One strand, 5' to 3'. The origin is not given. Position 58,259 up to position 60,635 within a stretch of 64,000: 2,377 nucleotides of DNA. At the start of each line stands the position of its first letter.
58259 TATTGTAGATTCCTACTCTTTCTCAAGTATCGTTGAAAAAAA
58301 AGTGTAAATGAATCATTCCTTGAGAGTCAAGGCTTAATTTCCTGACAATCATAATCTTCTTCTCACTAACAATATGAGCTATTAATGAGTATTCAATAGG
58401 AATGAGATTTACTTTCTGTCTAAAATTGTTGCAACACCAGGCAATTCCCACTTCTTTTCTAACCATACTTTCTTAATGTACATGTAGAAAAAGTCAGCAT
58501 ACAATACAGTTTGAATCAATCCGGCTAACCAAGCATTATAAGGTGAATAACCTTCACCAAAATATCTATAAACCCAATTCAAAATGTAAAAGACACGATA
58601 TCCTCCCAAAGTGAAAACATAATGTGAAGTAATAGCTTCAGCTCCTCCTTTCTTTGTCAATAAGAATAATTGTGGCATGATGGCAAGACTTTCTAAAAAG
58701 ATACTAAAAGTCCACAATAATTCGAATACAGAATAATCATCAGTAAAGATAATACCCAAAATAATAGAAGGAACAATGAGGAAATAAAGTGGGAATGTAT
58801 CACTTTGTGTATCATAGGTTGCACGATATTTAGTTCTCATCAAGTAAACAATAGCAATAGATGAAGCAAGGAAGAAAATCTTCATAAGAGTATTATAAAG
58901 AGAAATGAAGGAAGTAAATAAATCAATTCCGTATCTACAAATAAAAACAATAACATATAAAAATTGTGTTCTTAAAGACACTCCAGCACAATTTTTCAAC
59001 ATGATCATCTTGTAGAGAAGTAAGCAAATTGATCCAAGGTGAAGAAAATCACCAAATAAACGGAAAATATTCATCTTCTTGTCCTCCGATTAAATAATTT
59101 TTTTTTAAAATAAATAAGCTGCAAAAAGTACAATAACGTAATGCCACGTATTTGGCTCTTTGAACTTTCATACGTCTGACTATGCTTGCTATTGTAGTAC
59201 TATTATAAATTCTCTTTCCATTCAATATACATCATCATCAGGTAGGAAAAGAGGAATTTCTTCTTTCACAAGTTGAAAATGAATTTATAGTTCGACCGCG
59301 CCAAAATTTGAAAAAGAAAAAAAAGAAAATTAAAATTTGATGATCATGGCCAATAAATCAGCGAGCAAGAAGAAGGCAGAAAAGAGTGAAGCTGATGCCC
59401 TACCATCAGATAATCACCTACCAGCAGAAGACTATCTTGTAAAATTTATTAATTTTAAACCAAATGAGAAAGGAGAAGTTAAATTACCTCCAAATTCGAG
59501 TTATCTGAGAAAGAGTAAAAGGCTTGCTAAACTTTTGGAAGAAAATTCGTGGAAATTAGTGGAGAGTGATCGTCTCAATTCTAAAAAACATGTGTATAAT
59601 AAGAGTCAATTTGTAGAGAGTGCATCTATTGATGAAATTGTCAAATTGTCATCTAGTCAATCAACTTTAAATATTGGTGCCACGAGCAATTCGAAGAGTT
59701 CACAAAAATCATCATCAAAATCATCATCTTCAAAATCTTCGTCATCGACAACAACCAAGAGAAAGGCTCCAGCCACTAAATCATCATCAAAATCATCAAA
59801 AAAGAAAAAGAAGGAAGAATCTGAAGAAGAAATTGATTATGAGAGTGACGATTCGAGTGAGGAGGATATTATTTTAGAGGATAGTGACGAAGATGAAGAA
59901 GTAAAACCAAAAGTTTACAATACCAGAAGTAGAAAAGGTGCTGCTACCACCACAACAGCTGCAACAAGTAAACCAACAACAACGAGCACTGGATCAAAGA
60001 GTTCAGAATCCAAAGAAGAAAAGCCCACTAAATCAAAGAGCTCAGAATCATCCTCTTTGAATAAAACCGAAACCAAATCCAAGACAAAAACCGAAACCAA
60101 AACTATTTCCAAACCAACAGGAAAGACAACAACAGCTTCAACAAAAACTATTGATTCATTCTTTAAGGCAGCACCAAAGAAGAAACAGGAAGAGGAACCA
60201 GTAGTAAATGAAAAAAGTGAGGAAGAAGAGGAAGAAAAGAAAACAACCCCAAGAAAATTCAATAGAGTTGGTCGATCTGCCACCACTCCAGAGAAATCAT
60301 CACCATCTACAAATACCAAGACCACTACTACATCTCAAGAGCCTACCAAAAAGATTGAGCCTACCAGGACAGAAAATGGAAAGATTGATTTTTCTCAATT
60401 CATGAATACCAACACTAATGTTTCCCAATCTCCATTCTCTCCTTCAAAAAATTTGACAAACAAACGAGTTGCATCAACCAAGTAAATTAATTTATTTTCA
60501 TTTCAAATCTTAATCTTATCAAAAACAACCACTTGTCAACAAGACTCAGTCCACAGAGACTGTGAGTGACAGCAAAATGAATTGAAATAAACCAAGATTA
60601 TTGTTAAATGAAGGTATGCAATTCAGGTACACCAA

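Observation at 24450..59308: Recurrent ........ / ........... (E2F-type) motif just upstream of four start codons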

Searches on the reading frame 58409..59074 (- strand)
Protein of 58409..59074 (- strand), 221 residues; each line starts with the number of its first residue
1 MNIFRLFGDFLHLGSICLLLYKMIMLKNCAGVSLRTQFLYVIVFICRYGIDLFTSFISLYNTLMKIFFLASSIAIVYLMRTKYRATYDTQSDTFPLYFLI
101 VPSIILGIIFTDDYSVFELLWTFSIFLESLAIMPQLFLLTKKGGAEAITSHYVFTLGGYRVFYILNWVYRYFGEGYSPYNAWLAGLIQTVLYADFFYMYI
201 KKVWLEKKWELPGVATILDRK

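Call 11: find_encoding_contigs(protein=window:58409-59074:-, flank=2000, max_places=3)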
Protein window:58409-59074:- (221 aa): 1 contig read that carries it; 1 place shown.
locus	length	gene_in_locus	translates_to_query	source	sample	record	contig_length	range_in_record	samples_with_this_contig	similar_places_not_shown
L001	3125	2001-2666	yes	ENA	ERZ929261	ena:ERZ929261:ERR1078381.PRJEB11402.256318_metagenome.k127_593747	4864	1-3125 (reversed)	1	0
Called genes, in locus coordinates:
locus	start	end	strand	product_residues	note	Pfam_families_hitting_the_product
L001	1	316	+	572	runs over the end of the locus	-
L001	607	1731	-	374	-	-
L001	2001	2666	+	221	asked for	PF00810:ER_lumen_recept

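Call 12: search_protein_families(library=pfam, proteins=[window:58409-59074:-], max_evalue=0.01)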
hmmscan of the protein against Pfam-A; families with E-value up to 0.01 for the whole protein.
window:58409-59074:- (221 aa): 1 family
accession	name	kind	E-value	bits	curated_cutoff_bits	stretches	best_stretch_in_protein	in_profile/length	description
PF00810.23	ER_lumen_recept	-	8.3e-59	199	25.6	1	28-170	1-143/143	ER lumen protein retaining receptor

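Call 13: list_cluster_members(proteins=[window:58409-59074:-, window:37464-39437:-, window:39584-40576:-, window:26150-26875:-, window:24487-26109:+, window:46715-48076:+, window:32287-34026:-])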
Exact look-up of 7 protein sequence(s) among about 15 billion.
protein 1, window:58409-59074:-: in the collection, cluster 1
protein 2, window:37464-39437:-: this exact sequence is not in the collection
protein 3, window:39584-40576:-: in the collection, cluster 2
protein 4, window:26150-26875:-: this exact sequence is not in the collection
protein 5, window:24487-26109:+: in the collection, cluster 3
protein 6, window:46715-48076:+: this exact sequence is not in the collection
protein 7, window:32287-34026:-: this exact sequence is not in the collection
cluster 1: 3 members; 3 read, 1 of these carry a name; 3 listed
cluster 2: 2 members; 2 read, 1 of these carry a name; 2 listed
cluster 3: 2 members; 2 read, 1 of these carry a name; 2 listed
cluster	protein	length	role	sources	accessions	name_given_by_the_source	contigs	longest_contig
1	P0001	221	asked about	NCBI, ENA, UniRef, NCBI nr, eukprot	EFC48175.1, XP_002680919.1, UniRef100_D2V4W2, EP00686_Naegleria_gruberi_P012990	predicted protein [Naegleria gruberi] | Predicted protein n=1 Tax=Naegleria gruberi TaxID=5762 RepID=D2V4W2_NAEGR | uncharacterized protein NAEGRDRAFT_60343 [Naegleria gruberi]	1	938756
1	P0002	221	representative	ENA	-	-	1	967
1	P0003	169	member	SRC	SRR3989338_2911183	-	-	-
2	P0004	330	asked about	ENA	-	-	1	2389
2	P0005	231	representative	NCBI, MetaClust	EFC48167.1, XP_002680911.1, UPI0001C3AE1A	predicted protein, partial [Naegleria gruberi] | status=active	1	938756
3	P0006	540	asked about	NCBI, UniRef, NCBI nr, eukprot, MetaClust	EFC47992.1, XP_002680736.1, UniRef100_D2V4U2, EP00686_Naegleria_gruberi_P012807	hypothetical protein NAEGRDRAFT_63907 [Naegleria gruberi] | Cilia- and flagella-associated protein 263 n=1 Tax=Naegleria gruberi TaxID=5762 ... | uncharacterized protein NAEGRDRAFT_63907 [Naegleria gruberi]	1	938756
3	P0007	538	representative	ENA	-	-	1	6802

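Call 24: find_encoding_contigs(protein=P0007, flank=5000, max_places=5)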
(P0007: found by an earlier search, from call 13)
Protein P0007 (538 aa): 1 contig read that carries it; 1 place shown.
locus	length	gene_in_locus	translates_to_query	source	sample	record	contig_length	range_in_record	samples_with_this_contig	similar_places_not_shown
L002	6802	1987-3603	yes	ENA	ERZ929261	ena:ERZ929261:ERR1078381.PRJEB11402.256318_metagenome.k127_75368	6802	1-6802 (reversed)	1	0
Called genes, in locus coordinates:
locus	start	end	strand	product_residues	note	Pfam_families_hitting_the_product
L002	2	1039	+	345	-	?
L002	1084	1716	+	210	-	-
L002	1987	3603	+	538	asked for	PF13870:CCDC113_CCDC96_CC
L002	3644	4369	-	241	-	PF01596:Methyltransf_3, PF13847:Methyltransf_31, PF13578:Methyltransf_24, PF13649:Methyltransf_25 (weak)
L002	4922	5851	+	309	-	-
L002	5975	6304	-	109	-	-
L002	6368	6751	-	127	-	PF00025:Arf, PF09439:SRPRB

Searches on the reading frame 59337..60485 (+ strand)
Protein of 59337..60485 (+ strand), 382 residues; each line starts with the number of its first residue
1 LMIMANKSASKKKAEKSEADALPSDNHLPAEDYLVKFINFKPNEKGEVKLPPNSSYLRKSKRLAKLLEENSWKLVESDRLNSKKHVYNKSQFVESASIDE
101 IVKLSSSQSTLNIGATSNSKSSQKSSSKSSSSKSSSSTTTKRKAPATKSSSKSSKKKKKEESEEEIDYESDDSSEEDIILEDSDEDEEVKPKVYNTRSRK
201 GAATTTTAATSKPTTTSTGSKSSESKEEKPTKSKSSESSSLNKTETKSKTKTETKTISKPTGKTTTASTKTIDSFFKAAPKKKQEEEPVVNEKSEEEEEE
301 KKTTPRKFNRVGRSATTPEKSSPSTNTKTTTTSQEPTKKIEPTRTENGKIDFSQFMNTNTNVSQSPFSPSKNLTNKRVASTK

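Call 12: search_protein_families(library=pfam, proteins=[window:59337-60485:+], max_evalue=0.01)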
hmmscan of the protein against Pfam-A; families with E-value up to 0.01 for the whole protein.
window:59337-60485:+ (382 aa): 0 families

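Call 23: find_homologous_proteins(query=window:59346-60485:+, max_evalue=0.001)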
Query window:59346-60485:+: 8000 candidates shared short words with the query, none scored E <= 0.001.

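Call 50: list_cluster_members(proteins=[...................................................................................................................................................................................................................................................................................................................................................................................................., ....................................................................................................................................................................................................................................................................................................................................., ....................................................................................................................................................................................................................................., window:59340-60482:+, window:59346-60482:+, window:59343-60482:+, window:27428-28354:+, window:34384-35811:+, window:52013-53164:-, window:48268-50676:-])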
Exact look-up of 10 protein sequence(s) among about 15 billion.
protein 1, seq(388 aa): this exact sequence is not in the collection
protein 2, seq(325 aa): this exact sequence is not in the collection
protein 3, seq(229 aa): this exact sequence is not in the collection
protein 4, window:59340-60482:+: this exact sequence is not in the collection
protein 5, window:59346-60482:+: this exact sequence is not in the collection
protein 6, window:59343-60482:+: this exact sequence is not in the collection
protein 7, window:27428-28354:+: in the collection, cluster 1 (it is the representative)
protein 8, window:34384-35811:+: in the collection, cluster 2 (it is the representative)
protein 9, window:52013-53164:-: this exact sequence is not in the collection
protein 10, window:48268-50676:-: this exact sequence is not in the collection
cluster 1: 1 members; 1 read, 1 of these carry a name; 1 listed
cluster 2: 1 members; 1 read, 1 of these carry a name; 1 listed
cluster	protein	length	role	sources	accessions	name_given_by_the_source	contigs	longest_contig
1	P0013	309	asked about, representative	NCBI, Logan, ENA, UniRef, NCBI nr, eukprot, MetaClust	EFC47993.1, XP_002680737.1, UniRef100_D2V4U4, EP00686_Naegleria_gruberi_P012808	hypothetical protein NAEGRDRAFT_78598 [Naegleria gruberi] | Uncharacterized protein n=1 Tax=Naegleria gruberi TaxID=5762 RepID=D2V4U4_NAEGR | uncharacterized protein NAEGRDRAFT_78598 [Naegleria gruberi]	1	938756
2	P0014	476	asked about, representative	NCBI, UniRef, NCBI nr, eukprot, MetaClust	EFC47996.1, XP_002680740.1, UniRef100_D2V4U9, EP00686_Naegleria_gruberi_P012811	predicted protein [Naegleria gruberi] | Predicted protein n=1 Tax=Naegleria gruberi TaxID=5762 RepID=D2V4U9_NAEGR | uncharacterized protein NAEGRDRAFT_46721 [Naegleria gruberi]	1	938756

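Call 72: search_protein_families(library=pfam, proteins=[window:59346-60482:+], max_evalue=10)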
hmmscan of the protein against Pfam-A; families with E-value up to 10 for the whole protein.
window:59346-60482:+ (379 aa): 0 families
